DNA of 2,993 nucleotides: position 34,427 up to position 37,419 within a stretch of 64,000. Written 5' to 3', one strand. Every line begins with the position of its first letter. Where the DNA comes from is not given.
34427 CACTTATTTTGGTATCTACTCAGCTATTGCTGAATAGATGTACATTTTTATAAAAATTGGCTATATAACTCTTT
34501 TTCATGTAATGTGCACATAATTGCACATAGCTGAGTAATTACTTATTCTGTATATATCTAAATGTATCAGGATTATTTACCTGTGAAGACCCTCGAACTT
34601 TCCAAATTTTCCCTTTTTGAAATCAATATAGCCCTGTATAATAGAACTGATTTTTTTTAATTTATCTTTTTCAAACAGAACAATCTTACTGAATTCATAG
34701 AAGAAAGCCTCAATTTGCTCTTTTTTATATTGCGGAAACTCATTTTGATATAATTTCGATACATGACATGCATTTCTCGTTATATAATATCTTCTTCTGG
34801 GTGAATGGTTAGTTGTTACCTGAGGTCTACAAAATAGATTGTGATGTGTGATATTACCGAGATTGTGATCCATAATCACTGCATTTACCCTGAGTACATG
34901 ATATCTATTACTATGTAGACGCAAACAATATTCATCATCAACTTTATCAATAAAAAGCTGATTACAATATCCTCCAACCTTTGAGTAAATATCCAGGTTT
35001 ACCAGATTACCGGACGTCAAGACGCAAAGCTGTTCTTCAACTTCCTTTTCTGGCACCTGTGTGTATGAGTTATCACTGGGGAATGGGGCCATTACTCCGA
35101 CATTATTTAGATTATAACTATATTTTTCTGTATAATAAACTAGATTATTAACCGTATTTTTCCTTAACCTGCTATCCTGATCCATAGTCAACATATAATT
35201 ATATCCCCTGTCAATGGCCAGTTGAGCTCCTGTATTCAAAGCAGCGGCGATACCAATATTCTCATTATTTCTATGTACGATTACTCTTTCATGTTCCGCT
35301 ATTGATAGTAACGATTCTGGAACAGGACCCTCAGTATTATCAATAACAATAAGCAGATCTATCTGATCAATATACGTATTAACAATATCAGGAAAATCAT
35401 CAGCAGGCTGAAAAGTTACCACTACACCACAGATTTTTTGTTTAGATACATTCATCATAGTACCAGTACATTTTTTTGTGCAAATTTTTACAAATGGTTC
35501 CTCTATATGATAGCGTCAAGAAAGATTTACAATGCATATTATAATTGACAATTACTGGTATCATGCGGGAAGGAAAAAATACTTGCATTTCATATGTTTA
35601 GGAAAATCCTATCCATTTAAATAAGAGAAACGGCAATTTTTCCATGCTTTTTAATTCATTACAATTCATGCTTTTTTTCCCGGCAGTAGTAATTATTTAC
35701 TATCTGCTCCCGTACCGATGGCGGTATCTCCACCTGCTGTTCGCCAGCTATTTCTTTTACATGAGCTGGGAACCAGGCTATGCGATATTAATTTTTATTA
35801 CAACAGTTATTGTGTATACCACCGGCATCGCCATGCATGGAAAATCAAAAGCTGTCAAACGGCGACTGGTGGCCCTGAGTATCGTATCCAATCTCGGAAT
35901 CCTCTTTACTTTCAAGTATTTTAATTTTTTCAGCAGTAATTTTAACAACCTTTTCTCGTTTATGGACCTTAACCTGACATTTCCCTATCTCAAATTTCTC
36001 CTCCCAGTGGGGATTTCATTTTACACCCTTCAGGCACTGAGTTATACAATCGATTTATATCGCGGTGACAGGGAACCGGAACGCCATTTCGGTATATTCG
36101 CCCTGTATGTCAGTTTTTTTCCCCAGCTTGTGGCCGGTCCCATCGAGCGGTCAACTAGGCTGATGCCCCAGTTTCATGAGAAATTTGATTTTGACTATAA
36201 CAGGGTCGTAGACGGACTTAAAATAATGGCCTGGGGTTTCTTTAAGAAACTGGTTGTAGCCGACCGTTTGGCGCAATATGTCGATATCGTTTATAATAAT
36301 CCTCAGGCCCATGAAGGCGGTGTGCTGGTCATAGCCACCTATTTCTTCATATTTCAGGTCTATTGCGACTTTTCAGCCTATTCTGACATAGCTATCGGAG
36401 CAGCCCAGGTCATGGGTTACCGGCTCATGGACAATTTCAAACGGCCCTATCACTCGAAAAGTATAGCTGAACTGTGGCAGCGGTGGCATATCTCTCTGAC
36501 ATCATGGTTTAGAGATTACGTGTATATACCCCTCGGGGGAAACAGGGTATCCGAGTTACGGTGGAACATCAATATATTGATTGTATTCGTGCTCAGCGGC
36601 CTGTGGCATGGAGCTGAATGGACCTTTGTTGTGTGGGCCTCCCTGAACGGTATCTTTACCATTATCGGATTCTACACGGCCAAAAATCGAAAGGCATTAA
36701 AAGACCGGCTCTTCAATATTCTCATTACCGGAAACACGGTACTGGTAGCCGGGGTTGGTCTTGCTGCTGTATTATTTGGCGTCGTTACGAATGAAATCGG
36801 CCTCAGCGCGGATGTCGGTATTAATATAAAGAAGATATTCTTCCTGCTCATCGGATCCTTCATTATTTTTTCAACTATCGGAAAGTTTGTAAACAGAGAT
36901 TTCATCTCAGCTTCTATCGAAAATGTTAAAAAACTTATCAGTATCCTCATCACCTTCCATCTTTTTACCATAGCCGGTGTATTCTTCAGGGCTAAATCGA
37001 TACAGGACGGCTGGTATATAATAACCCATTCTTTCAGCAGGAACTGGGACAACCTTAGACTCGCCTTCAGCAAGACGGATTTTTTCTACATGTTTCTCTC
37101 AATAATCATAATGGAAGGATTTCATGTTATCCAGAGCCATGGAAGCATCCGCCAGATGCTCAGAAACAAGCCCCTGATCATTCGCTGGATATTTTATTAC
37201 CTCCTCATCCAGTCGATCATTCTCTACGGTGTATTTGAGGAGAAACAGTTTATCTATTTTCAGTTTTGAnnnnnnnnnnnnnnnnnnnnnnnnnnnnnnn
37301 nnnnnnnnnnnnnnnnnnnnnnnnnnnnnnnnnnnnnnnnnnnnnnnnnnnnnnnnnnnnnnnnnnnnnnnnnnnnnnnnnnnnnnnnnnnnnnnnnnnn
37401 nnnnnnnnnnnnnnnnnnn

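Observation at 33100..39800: AT-rich, likely horizontally acquired core of the polysaccharide locus (wzy, GT2, MBOAT + partner, wzx)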

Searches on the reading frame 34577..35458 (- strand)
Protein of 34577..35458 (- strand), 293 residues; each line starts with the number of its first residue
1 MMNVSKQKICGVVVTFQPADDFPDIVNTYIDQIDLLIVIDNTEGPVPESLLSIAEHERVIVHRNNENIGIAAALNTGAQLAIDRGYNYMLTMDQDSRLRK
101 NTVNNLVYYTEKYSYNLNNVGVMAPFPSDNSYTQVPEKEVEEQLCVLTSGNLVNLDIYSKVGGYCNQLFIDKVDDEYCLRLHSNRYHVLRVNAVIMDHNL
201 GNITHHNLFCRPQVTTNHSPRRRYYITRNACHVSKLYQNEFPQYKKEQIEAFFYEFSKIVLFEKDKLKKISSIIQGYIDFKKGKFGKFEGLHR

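Call 5: search_protein_families(library=pfam, proteins=[window:34577-35458:-], max_evalue=0.01)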
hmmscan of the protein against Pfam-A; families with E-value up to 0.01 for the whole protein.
window:34577-35458:- (293 aa): 1 family
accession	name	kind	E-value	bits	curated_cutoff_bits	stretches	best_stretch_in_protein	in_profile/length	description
PF00535.33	Glycos_transf_2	-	1.5e-09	38.4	23.3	1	13-137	4-130/168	Glycosyl transferase family 2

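Call 6: search_protein_families(library=ncbifam, proteins=[window:34577-35458:-], max_evalue=0.01)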
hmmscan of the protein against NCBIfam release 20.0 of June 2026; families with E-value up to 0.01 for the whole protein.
window:34577-35458:- (293 aa): 4 families
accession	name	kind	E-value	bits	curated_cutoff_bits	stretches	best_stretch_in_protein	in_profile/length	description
TIGR01556.1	rhamnosyltran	subfamily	2.3e-36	125.5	200.55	2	145-279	147-280/281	rhamnosyltransferase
NF041394.1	GtaseAglG_Halo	equivalog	5.1e-06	26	440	1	27-112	27-109/304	glucosyl-dolichyl phosphate glucuronosyltransferase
NF050113.1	gal_furan_GlfT1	equivalog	0.00025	20.5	330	1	10-120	2-113/290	galactofuranosyltransferase GlfT1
TIGR03937.1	PgaC_IcaA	equivalog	0.00095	18.2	422.3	1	27-108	69-148/407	poly-beta-1,6-N-acetyl-D-glucosamine synthase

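Call 69: find_related_loci(query=A3, collection=genome_contigs, flank=8000)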
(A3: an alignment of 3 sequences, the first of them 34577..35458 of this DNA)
Query A3 (293 aa) in genome_contigs; peptide patterns used: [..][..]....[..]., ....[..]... (x = any residue, [..] = any of these).
167 stretches matched a pattern; 50 encode a relative of the query (tblastn E <= 1e-3); 49 distinct loci.
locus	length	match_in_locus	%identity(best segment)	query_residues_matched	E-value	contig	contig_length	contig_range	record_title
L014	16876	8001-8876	48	2-292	6e-91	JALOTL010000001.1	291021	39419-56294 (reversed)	MAG: Spirochaetes bacterium isolate Prado232 scaffold_3, whole genome shotgun sequence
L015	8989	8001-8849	43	8-287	8e-65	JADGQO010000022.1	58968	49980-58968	MAG: Fibrobacteria bacterium isolate Chersky_265 k127_1727594, whole genome shotgun sequence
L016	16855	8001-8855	36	2-289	9e-46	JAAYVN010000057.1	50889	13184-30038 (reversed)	MAG: Ignavibacteriales bacterium isolate AS27yjCOA_6 65949_AS27, whole genome shotgun sequence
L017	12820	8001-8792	33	9-276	3e-41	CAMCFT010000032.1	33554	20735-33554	MAG: Flavobacterium psychrophilum isolate MiH-22jul19-211 genome assembly, contig: MiH-22jul19-C2219, whole genome shotg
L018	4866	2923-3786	34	1-289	5e-40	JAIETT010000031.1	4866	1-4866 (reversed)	MAG: Burkholderiales bacterium isolate time.spades.CONCOCT.2.5kb_054 c_000000000239, whole genome shotgun sequence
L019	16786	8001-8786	33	11-276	5e-40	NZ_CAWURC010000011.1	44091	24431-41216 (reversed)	MAG: uncultured Flavobacterium sp. isolate HER22_SLC_100_bin_63 HER22_SLC_100_bin_63-read_49, whole genome shotgun seque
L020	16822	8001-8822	32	9-287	8e-39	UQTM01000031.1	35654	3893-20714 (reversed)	uncultured Odoribacter sp. isolate UMGS628 genome assembly, contig: NODE_486_length_35654_cov_5.671255, whole genome sho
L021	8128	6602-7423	33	1-288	9e-38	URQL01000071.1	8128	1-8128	uncultured Erysipelotrichaceae bacterium isolate UMGS1249 genome assembly, contig: NODE_3724_length_8128_cov_2.867336, w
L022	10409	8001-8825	33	8-287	2e-38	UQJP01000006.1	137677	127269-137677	uncultured Odoribacter sp. isolate UMGS346 genome assembly, contig: NODE_51_length_137677_cov_9.95366, whole genome shot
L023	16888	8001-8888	28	3-287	3e-32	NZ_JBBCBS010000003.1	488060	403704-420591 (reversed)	Pseudarthrobacter sp. CCNWLW207 scaffold3, whole genome shotgun sequence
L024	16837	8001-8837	31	11-289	2e-32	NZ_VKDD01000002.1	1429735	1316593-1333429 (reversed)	Thalassomonas sp. M1454 scaffold2, whole genome shotgun sequence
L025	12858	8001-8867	32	3-292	1e-30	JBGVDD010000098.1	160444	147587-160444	MAG: Lachnospiraceae bacterium isolate fecal_MAG_445 fecal_MAG_445_contig_0098, whole genome shotgun sequence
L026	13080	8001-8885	27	4-287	2e-30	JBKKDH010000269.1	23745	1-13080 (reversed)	MAG: Arthrobacter sp. isolate swi_bin.73 k127_19820448, whole genome shotgun sequence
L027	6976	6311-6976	36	11-230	6e-30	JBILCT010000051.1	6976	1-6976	MAG: Ferruginibacter sp. isolate ME2016-06-30_3300036399_group7_bin192 Rohwer_bin474_scaffold_9442_c1, whole genome shot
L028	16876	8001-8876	27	8-291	2e-28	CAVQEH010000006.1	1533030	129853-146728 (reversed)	MAG: uncultured Ignavibacteria bacterium isolate MFD02416.bin.1.320 genome assembly, contig: contig_48018, whole genome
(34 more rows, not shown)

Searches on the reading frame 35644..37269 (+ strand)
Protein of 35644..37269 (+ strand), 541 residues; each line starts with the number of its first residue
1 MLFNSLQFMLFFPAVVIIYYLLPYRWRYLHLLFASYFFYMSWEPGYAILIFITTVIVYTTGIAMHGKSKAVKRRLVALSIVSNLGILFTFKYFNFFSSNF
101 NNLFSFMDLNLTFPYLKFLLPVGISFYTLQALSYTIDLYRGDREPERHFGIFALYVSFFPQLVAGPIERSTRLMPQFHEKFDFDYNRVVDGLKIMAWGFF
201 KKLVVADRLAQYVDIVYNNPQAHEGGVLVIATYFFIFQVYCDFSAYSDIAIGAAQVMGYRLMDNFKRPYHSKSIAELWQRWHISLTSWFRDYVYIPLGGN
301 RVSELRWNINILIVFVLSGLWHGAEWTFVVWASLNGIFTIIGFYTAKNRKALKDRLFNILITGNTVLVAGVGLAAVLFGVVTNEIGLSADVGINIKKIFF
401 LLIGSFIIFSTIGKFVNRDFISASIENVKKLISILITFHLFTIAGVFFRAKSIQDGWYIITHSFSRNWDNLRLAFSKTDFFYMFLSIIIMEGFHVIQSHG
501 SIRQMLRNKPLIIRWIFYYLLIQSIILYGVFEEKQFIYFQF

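Call 5: search_protein_families(library=pfam, proteins=[window:35644-37269:+], max_evalue=0.01)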
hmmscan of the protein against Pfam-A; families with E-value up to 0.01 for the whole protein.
window:35644-37269:+ (541 aa): 2 families
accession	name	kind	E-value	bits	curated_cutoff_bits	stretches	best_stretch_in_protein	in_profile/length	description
PF03062.24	MBOAT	-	1.1e-23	84.5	27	1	152-340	84-292/337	MBOAT, membrane-bound O-acyltransferase family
PF13813.11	MBOAT_2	-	1.5e-05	25.7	25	1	264-324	4-66/85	Membrane bound O-acyl transferase family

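Call 6: search_protein_families(library=ncbifam, proteins=[window:35644-37269:+], max_evalue=0.01)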
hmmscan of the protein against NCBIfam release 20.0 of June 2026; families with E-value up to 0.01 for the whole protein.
window:35644-37269:+ (541 aa): 1 family
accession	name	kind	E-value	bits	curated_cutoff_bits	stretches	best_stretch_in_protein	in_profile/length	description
TIGR04091.1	LTA_dltB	equivalog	3e-38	132.1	375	1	15-366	18-362/380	D-alanyl-lipoteichoic acid biosynthesis protein DltB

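Call 10: find_encoding_contigs(protein=window:35644-37269:+, flank=10000, max_places=10)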
Protein window:35644-37269:+ (541 aa): no gene with exactly this product is on record in the collection.

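Call 49: search_solved_structures(query=window:35644-37269:+, max_evalue=0.001)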
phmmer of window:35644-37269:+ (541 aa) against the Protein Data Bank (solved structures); distinct sequences matched with E-value up to 0.001: 2.
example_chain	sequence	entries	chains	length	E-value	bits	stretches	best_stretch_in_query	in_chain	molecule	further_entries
6bug_C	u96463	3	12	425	7.9e-24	87.5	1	116-355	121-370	D-alanyl transfer protein DltB | Integral membrane protein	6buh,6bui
8jem_A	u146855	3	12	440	1.3e-23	86.8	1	116-355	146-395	Teichoic acid D-alanyltransferase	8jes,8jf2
